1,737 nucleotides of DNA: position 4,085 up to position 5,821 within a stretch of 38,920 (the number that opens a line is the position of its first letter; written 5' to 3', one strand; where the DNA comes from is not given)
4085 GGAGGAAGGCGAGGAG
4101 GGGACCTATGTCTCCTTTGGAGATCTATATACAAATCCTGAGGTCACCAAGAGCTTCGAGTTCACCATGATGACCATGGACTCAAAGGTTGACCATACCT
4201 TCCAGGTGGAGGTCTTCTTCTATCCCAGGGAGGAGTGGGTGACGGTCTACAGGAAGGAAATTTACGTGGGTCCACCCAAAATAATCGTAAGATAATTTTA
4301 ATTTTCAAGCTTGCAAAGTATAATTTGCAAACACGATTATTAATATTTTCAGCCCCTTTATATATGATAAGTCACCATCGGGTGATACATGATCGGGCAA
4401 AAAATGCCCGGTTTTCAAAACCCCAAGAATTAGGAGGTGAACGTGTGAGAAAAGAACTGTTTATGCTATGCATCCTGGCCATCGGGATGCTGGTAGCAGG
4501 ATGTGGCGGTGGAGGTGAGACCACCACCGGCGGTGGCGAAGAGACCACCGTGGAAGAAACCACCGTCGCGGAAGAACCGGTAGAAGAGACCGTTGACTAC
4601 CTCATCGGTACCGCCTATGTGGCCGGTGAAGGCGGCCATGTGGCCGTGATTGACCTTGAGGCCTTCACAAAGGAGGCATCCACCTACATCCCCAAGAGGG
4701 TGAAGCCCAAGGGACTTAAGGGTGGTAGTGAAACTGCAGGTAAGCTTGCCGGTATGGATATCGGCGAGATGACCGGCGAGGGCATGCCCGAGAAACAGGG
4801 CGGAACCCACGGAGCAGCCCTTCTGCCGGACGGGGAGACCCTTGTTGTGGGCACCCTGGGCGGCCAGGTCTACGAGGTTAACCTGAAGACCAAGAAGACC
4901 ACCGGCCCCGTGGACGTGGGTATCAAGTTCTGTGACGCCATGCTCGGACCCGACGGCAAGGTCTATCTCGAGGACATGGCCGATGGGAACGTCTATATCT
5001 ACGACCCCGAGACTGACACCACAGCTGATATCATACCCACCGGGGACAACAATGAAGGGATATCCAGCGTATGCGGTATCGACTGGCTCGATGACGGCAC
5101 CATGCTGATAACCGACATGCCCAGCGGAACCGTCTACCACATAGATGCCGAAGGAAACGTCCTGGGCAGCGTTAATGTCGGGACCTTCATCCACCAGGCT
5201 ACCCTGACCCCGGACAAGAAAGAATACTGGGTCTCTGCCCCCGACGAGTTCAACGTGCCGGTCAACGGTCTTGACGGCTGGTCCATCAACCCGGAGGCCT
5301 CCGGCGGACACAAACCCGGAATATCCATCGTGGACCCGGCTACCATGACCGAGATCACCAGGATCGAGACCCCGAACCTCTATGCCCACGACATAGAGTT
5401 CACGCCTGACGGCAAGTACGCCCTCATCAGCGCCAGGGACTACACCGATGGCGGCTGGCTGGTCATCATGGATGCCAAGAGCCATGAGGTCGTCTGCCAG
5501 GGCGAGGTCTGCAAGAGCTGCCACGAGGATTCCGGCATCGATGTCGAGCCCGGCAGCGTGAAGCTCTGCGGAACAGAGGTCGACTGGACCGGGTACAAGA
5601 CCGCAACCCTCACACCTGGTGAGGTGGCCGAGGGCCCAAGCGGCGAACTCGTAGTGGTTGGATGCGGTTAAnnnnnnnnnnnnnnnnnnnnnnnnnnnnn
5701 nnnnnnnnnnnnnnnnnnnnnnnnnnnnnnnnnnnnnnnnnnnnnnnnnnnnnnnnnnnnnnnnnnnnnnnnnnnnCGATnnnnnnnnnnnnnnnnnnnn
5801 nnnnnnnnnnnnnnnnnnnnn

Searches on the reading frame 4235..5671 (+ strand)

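Call 76: search_protein_families(library=pfam, proteins=[window:4235-5671:+], max_evalue=0.00001)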
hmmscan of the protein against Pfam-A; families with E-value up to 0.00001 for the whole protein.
window:4235-5671:+ (478 aa): 1 family
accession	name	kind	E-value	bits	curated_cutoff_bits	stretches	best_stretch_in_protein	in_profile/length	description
PF23414.1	Beta-prop_EML_2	-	4.8e-07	29.9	90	0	191-301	42-149/266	Echinoderm microtubule-associated protein second beta-propeller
